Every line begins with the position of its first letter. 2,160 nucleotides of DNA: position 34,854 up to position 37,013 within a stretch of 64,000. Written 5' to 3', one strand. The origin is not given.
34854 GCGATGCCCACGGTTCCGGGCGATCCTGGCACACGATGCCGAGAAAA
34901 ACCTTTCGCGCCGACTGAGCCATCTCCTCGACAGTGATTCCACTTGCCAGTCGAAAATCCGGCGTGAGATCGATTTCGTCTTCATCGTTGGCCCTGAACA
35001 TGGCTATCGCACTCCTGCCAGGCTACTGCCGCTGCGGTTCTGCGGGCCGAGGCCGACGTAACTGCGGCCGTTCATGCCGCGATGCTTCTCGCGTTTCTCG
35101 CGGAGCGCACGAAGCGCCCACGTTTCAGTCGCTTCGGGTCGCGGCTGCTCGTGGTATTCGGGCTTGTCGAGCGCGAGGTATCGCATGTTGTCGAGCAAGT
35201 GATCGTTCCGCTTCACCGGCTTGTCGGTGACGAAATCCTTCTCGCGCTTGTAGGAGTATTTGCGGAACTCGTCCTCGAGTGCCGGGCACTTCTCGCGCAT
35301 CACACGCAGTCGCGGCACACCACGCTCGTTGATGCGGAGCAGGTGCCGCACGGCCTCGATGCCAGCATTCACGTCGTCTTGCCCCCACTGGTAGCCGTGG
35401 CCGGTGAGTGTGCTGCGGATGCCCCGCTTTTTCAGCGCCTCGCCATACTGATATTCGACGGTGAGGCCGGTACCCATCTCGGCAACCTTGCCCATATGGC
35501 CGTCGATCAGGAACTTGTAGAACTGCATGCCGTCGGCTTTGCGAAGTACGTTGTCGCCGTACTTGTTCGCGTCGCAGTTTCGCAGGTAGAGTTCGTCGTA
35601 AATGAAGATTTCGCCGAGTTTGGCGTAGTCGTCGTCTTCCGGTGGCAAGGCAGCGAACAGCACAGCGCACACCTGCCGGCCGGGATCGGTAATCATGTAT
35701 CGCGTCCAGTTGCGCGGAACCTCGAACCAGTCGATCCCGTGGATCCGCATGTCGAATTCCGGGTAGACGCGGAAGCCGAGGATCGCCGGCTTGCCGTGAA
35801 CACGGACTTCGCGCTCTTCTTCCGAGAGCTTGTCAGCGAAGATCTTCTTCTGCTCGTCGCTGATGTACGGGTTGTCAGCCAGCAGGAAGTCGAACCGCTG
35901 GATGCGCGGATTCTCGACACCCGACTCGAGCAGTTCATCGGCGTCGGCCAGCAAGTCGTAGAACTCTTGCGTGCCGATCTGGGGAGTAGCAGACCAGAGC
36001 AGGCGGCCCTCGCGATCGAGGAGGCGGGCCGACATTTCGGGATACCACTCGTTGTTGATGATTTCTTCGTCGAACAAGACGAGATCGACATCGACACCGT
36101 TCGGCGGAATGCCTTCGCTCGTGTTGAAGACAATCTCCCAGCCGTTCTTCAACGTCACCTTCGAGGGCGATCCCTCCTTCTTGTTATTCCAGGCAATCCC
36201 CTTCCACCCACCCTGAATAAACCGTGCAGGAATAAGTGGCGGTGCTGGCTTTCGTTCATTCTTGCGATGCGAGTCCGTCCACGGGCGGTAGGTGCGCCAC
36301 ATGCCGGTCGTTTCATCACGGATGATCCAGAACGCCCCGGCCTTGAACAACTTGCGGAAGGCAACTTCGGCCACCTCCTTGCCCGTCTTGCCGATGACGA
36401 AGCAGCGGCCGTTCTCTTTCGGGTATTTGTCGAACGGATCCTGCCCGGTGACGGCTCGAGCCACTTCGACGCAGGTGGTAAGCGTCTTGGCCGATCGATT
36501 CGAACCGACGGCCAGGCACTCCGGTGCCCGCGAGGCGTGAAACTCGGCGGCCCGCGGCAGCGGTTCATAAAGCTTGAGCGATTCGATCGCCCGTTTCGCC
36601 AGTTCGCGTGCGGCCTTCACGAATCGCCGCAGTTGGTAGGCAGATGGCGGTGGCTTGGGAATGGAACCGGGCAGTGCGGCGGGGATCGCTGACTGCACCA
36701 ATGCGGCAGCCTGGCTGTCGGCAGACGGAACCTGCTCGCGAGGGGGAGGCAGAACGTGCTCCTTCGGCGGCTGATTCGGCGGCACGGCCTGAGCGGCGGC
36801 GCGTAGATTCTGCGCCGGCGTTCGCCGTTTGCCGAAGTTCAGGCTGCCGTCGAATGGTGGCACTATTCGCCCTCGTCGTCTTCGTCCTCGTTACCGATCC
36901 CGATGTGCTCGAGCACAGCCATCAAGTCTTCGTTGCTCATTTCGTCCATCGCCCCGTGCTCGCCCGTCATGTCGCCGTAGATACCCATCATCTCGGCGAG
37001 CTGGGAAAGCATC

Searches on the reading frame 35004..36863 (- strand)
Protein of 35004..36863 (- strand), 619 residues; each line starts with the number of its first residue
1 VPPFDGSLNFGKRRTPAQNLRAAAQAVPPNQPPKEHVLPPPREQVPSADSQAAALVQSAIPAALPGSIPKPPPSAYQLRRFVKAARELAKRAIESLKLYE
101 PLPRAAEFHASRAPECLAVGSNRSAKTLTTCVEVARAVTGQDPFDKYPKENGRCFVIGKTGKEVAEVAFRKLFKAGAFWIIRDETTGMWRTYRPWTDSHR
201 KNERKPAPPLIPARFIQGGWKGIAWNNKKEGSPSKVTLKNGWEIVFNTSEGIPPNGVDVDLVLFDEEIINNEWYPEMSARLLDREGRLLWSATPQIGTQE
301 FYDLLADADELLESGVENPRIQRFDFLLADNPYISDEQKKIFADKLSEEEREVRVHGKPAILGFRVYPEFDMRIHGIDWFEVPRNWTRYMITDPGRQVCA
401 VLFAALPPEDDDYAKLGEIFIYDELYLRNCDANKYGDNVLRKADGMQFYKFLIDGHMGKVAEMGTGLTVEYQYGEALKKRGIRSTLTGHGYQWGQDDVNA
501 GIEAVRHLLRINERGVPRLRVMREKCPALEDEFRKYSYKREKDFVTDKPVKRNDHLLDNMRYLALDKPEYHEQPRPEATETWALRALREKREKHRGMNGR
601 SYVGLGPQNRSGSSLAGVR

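Call 17: search_protein_families(library=phrogs, max_evalue=0.001, proteins=[window:35004-36863:-])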
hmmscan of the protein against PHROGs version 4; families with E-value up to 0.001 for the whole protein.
window:35004-36863:- (619 aa): 4 families
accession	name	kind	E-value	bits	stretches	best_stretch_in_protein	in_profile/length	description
phrog_2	-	head and packaging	3.9e-18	66.6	1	97-570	262-598/807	terminase large subunit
phrog_5653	-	head and packaging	1.7e-11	45.2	1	365-564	9-177/199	terminase large subunit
phrog_10250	-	head and packaging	1.1e-07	32.8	1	495-563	148-211/228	terminase large subunit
phrog_6672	-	head and packaging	3.1e-07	31.1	1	490-563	60-125/145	terminase large subunit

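Call 66: search_dna_similar(query=window:35004-36863:-, collection=phages, mode=protein, max_rows=25)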
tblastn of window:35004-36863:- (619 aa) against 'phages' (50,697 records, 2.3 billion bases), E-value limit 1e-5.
Records with a match: 18; places in all: 18; records where one place covers at least 80% of the query: 0.
Best place of each record, by identity: <60% 18.
By first word of the organism name: Caudoviricetes 5; Pelagibacter 3; Roseobacter 3; Microbacterium 2; Paenibacillus 2; Puniceispirillum 2; Vibrio 1.
By host as written in the record: - 5; Candidatus Pelagibacter sp. HTCC7211 3; Microbacterium paraoxydans NRRL B-14843 2; Rhodobacteraceae bacterium FZCC0023 2; Candidatus Puniceispirillum marinum IMCC1322 2; Vibrio parahaemolyticus 1; Rhodobacteraceae bacterium FZCC0040 1; Paenibacillus larvae SV21 1; and 1 more.
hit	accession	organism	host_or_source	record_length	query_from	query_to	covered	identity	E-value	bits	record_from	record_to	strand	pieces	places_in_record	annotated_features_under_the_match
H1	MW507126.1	Microbacterium phage Shocker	Microbacterium paraoxydans NRRL B-14843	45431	99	569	76%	24.9%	2e-8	64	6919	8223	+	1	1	17: terminase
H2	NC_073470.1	Microbacterium phage Shocker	Microbacterium paraoxydans NRRL B-14843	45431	99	569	76%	24.9%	2e-8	64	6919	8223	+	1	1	17: terminase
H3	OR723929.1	Vibrio phage vB_VpaP_SJSY21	Vibrio parahaemolyticus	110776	76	564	79%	23.1%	5e-6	56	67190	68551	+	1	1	terminase large subunit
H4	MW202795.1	Caudoviricetes sp.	Manatee Spring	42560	95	570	77%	22.2%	4e-9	66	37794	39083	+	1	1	large terminase protein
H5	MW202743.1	Caudoviricetes sp.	Manatee Spring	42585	256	574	52%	28.4%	8e-15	84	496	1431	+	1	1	large terminase protein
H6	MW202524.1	Caudoviricetes sp.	Manatee Spring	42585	256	574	52%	28.4%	1e-14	84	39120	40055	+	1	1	large terminase protein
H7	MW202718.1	Caudoviricetes sp.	Manatee Spring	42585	256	574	52%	28.4%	1e-14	84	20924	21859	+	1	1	large terminase protein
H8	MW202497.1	Caudoviricetes sp.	Manatee Spring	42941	281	567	46%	25.4%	3e-6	57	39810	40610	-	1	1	large subunit terminase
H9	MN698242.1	Pelagibacter phage HTVC103P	Candidatus Pelagibacter sp. HTCC7211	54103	328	568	39%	28.6%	2e-12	77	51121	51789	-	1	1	terminase large subunit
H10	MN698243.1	Pelagibacter phage HTVC104P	Candidatus Pelagibacter sp. HTCC7211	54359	328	568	39%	28.6%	3e-12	76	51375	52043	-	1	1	terminase large subunit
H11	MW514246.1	Roseobacter phage CRP-9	Rhodobacteraceae bacterium FZCC0023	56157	328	568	39%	26.8%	8e-6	55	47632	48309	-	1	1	terminase large subunit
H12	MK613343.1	Roseobacter phage CRP-1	Rhodobacteraceae bacterium FZCC0023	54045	328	570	39%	25.3%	2e-6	57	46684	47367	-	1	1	terminase large subunit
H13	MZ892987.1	Roseobacter phage CRP-207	Rhodobacteraceae bacterium FZCC0040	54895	328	568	39%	25.5%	1e-6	58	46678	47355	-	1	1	terminase large subunit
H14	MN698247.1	Pelagibacter phage HTVC115P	Candidatus Pelagibacter sp. HTCC7211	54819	328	569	39%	25.3%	4e-6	56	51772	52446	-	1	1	terminase large subunit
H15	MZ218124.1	Paenibacillus phage SV21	Paenibacillus larvae SV21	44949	366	569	33%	27.6%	4e-6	56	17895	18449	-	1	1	terminase large subunit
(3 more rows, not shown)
